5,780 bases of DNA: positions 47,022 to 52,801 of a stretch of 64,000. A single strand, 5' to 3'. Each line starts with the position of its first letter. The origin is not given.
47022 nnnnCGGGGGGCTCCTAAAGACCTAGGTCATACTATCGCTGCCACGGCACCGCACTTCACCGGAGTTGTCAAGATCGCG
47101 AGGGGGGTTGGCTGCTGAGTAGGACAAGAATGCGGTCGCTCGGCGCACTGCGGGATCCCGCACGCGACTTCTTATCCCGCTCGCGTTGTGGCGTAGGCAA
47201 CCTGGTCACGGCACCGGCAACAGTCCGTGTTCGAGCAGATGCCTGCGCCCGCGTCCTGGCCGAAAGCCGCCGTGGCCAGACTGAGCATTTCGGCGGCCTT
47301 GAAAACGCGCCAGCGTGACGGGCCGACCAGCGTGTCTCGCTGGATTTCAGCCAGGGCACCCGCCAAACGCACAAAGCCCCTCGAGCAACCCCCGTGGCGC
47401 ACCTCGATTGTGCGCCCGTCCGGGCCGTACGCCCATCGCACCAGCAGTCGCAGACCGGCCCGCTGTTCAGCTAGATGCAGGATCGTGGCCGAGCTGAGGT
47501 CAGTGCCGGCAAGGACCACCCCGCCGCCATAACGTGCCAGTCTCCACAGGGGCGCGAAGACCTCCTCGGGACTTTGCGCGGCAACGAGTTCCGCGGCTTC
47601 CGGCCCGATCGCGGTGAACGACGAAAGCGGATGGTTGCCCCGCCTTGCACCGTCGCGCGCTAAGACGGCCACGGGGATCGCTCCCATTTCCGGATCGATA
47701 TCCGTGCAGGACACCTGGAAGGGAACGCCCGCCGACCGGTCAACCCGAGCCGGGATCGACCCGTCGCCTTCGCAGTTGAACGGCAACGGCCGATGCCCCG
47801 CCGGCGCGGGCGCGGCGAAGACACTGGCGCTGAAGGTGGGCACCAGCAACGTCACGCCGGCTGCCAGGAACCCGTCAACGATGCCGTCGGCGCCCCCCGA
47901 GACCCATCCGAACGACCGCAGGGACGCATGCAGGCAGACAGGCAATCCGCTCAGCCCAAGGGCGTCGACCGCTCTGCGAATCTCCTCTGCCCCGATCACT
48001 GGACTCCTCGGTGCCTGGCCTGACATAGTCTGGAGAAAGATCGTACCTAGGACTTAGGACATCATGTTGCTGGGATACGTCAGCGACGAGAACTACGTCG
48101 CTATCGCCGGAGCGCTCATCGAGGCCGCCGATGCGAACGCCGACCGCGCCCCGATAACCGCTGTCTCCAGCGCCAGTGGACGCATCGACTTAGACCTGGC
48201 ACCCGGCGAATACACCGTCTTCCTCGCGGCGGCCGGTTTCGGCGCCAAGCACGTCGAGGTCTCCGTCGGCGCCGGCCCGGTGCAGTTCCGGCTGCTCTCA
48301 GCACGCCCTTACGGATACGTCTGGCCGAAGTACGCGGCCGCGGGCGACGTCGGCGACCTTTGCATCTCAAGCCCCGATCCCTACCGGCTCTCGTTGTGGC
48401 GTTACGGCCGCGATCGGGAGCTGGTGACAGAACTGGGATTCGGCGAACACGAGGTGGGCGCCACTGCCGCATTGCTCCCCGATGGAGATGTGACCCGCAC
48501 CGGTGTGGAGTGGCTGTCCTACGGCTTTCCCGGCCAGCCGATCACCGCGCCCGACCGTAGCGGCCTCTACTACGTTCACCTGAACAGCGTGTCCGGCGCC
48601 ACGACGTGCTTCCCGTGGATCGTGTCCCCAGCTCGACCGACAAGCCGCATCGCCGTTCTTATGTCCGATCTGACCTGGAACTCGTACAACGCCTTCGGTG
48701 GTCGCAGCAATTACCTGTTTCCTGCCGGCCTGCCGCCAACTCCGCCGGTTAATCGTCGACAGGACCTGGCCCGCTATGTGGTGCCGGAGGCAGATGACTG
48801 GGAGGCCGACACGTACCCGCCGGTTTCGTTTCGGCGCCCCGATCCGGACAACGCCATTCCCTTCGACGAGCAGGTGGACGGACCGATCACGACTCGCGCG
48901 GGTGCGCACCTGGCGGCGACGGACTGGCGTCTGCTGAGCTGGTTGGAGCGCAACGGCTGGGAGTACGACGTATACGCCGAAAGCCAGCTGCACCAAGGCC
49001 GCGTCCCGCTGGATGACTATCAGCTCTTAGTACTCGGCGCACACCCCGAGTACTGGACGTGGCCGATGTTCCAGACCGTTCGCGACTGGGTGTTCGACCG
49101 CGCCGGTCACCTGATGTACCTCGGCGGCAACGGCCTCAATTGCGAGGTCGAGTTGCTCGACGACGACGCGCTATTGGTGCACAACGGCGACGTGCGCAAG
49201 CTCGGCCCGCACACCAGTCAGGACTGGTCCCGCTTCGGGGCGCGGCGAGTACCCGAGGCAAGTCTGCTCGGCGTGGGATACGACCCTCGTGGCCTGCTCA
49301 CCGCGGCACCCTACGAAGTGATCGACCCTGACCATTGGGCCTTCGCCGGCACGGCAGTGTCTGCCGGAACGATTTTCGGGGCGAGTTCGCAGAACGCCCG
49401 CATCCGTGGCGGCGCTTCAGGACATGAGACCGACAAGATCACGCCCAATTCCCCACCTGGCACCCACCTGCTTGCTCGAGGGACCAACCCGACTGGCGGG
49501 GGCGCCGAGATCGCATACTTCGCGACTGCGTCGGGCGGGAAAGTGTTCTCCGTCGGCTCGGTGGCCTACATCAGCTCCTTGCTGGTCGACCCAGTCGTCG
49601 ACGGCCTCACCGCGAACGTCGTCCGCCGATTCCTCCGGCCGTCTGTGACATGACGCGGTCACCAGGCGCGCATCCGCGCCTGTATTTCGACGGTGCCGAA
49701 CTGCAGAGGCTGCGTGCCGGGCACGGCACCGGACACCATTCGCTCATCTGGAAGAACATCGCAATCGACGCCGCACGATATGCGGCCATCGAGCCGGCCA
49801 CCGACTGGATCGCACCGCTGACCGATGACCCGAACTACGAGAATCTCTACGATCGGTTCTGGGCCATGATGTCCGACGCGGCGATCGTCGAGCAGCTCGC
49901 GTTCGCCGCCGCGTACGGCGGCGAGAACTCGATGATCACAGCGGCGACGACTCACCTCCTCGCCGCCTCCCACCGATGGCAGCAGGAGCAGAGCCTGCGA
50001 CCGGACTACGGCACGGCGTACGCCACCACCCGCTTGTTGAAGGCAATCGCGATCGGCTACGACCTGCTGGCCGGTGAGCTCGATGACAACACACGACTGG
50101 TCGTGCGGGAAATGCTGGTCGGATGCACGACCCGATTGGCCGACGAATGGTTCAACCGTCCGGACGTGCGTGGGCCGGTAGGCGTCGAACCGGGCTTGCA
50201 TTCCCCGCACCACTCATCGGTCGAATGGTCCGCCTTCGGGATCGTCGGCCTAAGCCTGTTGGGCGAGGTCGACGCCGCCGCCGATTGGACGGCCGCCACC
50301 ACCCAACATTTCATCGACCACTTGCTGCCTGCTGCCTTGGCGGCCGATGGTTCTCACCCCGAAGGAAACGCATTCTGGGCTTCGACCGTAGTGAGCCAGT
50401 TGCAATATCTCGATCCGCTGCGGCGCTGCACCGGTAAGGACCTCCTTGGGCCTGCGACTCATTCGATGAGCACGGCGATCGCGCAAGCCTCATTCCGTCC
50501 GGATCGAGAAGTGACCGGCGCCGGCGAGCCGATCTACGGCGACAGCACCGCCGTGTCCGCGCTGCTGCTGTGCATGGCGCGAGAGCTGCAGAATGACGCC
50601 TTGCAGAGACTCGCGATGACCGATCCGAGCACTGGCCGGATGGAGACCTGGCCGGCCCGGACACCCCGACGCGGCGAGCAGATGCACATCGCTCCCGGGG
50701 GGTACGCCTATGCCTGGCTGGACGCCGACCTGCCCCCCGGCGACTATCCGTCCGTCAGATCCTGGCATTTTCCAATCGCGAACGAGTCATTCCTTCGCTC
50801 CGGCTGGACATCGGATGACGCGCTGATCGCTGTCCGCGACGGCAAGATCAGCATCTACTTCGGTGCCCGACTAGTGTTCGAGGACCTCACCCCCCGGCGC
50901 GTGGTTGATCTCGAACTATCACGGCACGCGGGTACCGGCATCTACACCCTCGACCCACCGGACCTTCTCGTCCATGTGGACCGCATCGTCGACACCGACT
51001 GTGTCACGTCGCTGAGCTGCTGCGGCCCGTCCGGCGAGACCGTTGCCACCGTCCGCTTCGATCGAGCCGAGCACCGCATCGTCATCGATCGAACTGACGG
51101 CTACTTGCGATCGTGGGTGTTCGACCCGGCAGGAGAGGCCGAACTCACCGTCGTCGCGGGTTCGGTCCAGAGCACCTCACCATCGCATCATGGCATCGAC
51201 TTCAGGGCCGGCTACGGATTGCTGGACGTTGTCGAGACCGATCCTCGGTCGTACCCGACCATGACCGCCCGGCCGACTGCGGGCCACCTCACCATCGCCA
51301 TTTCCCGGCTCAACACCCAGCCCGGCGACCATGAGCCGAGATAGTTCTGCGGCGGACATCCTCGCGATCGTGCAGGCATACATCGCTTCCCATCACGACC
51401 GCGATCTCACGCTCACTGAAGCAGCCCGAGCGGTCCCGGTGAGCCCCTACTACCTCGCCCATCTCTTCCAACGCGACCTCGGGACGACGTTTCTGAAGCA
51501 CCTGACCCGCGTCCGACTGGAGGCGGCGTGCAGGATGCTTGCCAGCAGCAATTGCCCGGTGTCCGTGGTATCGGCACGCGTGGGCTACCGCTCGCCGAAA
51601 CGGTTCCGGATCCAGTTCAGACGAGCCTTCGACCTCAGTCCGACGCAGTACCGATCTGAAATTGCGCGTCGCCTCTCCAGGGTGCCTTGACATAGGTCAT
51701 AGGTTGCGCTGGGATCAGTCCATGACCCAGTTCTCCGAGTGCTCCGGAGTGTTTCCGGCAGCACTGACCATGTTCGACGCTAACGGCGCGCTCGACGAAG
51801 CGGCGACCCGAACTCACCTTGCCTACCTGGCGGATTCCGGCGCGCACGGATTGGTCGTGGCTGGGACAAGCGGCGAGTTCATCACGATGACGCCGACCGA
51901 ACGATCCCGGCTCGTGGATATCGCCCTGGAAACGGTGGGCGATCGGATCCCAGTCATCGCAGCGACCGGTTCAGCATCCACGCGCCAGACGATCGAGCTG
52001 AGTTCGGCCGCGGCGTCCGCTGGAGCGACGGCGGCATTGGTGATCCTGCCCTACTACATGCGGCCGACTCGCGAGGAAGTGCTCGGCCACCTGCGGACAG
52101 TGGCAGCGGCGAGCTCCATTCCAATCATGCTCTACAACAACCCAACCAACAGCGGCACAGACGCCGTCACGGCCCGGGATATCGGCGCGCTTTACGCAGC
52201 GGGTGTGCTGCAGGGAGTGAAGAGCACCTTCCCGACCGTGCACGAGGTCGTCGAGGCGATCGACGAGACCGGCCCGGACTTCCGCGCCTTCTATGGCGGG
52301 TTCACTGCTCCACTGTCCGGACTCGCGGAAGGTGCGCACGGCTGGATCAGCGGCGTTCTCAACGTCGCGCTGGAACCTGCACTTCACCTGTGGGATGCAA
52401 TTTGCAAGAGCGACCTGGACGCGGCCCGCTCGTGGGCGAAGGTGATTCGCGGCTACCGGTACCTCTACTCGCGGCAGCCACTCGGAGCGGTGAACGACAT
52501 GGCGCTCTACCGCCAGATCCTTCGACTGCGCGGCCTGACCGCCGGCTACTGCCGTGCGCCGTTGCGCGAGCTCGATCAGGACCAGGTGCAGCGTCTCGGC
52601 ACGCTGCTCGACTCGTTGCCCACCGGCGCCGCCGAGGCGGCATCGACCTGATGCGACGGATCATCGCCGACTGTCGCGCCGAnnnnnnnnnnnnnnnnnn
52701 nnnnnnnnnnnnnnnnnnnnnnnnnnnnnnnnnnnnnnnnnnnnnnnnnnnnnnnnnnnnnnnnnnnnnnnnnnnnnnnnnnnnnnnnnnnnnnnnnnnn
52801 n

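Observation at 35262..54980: A 7-bp-periodic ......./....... motif marks nearly every promoter in 35-55 kb: a local GntR/FadR regulon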

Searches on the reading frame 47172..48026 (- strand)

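Call 8: search_protein_families(library=pfam, proteins=[window:47172-48026:-])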
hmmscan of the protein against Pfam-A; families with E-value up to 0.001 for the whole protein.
window:47172-48026:- (284 aa): 1 family
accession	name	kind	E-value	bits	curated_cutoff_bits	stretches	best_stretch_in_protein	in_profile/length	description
PF02522.19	Antibiotic_NAT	-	2.2e-30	106.4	25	1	32-254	2-230/232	Aminoglycoside 3-N-acetyltransferase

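Call 45: search_protein_families(library=ncbifam, proteins=[window:47172-48026:-], max_evalue=0.00001)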
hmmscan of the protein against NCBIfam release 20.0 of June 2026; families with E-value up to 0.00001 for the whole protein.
window:47172-48026:- (284 aa): 5 families
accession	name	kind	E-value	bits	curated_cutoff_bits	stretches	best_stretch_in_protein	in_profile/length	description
NF033082.0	AAC_3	equivalog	7.3e-21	74.7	270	1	14-192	4-177/262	aminoglycoside 3-N-acetyltransferase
NF033080.0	AAC_3_II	subfamily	3.7e-14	52.8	480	1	15-191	6-177/268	AAC(3)-II family aminoglycoside N-acetyltransferase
NF033180.1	AAC_3_VIII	exception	3.2e-12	46.2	560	1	16-190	19-189/286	aminoglycoside N-acetyltransferase AAC(3)-VIII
NF033612.0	AAC_3_VIa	exception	3.5e-10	39.6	675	1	5-192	15-196/298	aminoglycoside N-acetyltransferase AAC(3)-VIa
NF033081.0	AAC_3_IV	equivalog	5.3e-10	39.1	420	1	100-262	62-233/252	AAC(3)-IV family aminoglycoside N-acetyltransferase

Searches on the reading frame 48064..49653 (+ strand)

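Call 9: search_protein_families(library=pfam, proteins=[window:48064-49653:+])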
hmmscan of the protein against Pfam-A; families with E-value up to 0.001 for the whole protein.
window:48064-49653:+ (529 aa): 2 families
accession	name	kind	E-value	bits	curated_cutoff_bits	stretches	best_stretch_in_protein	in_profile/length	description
PF20254.3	DMFA2_C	-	3.6e-54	185.1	27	1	162-506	55-368/374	N,N-dimethylformamidase beta subunit-like, C-terminal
PF13620.12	CarboxypepD_reg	-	4e-07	30.7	32.3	1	3-71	3-72/82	Carboxypeptidase regulatory-like domain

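Call 45: search_protein_families(library=ncbifam, proteins=[window:48064-49653:+], max_evalue=0.00001)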
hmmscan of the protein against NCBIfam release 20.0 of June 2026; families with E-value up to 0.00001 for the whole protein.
window:48064-49653:+ (529 aa): 0 families

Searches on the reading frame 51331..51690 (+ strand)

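Call 9: search_protein_families(library=pfam, proteins=[window:51331-51690:+])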
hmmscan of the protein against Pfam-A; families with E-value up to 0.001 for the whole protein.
window:51331-51690:+ (119 aa): 2 families
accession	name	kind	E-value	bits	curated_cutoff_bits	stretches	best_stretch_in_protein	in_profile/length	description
PF12833.13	HTH_18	-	1.1e-21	77.4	33.6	1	32-109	2-79/80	Helix-turn-helix domain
PF00165.29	HTH_AraC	-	1.6e-12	47.7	26.6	2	71-108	2-41/42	Bacterial regulatory helix-turn-helix proteins, AraC family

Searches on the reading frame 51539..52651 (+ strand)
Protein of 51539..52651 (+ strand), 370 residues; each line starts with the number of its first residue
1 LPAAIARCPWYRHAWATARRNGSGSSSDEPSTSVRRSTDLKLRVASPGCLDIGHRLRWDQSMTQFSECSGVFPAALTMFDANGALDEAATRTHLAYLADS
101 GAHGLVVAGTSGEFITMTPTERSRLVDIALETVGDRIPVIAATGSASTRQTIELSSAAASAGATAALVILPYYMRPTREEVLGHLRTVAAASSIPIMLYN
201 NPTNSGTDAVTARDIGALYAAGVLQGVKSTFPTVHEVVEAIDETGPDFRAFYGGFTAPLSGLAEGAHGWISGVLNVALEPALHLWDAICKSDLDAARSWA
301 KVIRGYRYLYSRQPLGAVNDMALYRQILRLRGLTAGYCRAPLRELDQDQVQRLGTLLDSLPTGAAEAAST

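Call 9: search_protein_families(library=pfam, proteins=[window:51539-52651:+])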
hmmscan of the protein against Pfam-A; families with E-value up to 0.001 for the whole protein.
window:51539-52651:+ (370 aa): 1 family
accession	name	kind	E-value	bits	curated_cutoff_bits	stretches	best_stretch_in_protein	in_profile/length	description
PF00701.28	DHDPS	-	1.8e-52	178.3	22.1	1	69-357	3-286/289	Dihydrodipicolinate synthetase family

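Call 45: search_protein_families(library=ncbifam, proteins=[window:51539-52651:+], max_evalue=0.00001)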
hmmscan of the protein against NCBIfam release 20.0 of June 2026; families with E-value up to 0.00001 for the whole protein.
window:51539-52651:+ (370 aa): 7 families
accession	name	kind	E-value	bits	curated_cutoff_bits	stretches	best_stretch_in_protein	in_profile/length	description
TIGR00674.1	dapA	equivalog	1.2e-44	152.3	206.15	1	71-358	2-284/286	4-hydroxy-tetrahydrodipicolinate synthase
TIGR02313.1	HpaI-NOT-DapA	exception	1.2e-35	122.7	396.7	1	70-298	3-232/294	2,4-dihydroxyhept-2-ene-1,7-dioic acid aldolase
NF002958.0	PRK03620.1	subfamily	7e-35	120.3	278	1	69-361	12-300/307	5-dehydro-4-deoxyglucarate dehydratase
NF003164.0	PRK04147.1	equivalog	4.5e-34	118.1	281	1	68-359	4-289/294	N-acetylneuraminate lyase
TIGR03249.1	KdgD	equivalog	2.3e-30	105.7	373.95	1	68-358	9-296/299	5-dehydro-4-deoxyglucarate dehydratase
TIGR00683.1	nanA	equivalog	1e-26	94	382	1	70-353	3-281/293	N-acetylneuraminate lyase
NF040954.1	Arch_KDGaldase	equivalog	5.2e-25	88.4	390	1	75-355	7-276/288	bifunctional 2-dehydro-3-deoxy-phosphogluconate/2-dehydro-3-deoxy-6-phosphogalactonate aldolase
